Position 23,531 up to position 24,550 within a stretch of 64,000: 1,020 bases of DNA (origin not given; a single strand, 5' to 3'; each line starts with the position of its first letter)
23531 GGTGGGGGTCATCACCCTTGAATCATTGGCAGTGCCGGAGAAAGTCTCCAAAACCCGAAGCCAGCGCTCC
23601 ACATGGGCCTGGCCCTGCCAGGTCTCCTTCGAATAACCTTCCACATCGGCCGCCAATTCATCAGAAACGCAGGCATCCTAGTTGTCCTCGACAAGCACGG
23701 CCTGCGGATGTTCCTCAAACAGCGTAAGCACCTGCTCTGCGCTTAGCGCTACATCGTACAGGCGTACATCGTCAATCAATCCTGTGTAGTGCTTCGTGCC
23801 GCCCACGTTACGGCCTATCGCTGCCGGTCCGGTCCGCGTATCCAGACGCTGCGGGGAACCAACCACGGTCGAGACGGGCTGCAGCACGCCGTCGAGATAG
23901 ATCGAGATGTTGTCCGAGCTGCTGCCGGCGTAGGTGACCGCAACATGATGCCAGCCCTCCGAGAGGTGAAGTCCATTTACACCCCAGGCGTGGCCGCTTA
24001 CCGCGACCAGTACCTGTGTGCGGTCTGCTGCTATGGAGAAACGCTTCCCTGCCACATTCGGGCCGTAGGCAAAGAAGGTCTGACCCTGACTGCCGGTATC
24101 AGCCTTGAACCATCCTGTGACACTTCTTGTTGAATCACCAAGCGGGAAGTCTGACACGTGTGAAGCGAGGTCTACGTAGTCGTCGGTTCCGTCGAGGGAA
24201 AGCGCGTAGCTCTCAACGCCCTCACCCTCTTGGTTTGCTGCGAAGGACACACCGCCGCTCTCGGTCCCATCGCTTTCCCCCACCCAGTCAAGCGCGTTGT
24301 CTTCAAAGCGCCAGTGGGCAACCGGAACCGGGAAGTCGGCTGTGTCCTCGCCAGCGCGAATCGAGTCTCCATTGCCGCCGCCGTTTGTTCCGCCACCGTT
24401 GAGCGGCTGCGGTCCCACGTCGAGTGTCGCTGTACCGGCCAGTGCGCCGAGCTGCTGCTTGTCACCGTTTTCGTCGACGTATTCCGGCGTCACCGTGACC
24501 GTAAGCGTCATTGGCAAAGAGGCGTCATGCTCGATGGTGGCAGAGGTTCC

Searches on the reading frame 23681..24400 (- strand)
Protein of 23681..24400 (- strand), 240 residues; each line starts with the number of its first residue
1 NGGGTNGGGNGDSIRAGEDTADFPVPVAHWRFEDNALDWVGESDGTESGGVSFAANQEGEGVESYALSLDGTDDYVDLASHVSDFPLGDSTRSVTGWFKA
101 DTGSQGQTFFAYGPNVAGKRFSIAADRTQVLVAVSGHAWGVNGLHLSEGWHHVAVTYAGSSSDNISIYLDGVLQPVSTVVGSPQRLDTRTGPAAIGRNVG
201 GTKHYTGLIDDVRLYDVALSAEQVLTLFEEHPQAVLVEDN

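Call 73: find_related_loci(query=window:23681-24400:-, collection=genome_contigs, flank=3000)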
Query window:23681-24400:- (240 aa) in genome_contigs; peptide patterns used: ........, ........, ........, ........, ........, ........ (x = any residue, [..] = any of these).
133 stretches matched a pattern; 31 encode a relative of the query (tblastn E <= 1e-3); 31 distinct loci.
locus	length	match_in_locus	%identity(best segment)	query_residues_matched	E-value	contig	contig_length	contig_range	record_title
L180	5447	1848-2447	56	24-224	3e-64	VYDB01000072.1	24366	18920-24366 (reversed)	MAG: Gammaproteobacteria bacterium isolate SB0675_bin_3 NODE_908_length_24366_cov_13.441241, whole genome shotgun sequen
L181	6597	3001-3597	30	24-227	9e-14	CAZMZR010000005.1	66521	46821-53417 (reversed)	MAG TPA_asm: uncultured Pirellulales bacterium isolate binchicken_co34_522 genome assembly, contig: NODE_479_length_6652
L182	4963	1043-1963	29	20-230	2e-13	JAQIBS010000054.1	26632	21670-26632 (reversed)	MAG: Kiritimatiellae bacterium isolate GH19 k119_300704, whole genome shotgun sequence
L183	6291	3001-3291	38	146-236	3e-12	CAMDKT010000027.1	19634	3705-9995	MAG: Candidatus Sulfopaludibacter sp. SbA3 isolate ZH-13nov19-246 genome assembly, contig: ZH-13nov19-C4269, whole genom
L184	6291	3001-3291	35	146-236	6e-12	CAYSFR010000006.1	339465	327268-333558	MAG TPA_asm: uncultured Solibacteraceae bacterium isolate SRP302895_co1_204 genome assembly, contig: NODE_44_length_3394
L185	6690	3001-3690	30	12-227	1e-11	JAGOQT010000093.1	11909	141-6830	MAG: Phycisphaerae bacterium isolate Go_SlDig_bin_273 Go_SlDig_16087_length_11909_cov_4.275929, whole genome shotgun seq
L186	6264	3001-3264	36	146-227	6e-11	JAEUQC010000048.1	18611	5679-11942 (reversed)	MAG: Bryobacterales bacterium isolate new MAG-241 k141_3844532, whole genome shotgun sequence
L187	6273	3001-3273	38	137-224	4e-10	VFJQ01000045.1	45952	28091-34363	MAG: Verrucomicrobia bacterium isolate Bin_38_5 c_000003108939, whole genome shotgun sequence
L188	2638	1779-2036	42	141-229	2e-9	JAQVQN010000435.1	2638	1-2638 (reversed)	MAG: Kiritimatiellae bacterium isolate STF1_228 NODE_196670_length_2638_cov_3.319395_Sandtown_F1, whole genome shotgun s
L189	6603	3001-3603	27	27-227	2e-9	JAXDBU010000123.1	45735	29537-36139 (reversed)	MAG: Sedimentisphaerales bacterium isolate POMEDNA-B26 Raw2_k127_1464542, whole genome shotgun sequence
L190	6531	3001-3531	28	60-228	8e-9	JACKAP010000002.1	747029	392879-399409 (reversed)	MAG: Calditrichia bacterium isolate HK-STAS-CALD-2 HK-STAS-CALD-2_2, whole genome shotgun sequence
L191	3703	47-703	27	24-228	1e-8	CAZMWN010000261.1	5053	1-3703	MAG TPA_asm: uncultured Pirellulales bacterium isolate SRP214966_co5_345 genome assembly, contig: NODE_19579_length_5053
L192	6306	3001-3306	32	137-229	5e-8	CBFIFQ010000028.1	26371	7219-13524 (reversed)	MAG: Opitutales bacterium isolate Co_bin_184_permissive genome assembly, contig: Co_bin_184_permissive_c28, whole genome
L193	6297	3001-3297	37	137-230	5e-8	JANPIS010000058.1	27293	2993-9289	MAG: Chthoniobacteraceae bacterium isolate VAR_61_metabat_521 VAR_61_k141_1700025, whole genome shotgun sequence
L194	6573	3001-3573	26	60-229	7e-8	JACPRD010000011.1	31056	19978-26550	MAG: Planctomycetota bacterium isolate NC_groundwater_670_Ag_B-0.1um_68_49 B_1_S1_Biohub_coassembly_k141_101510, whole g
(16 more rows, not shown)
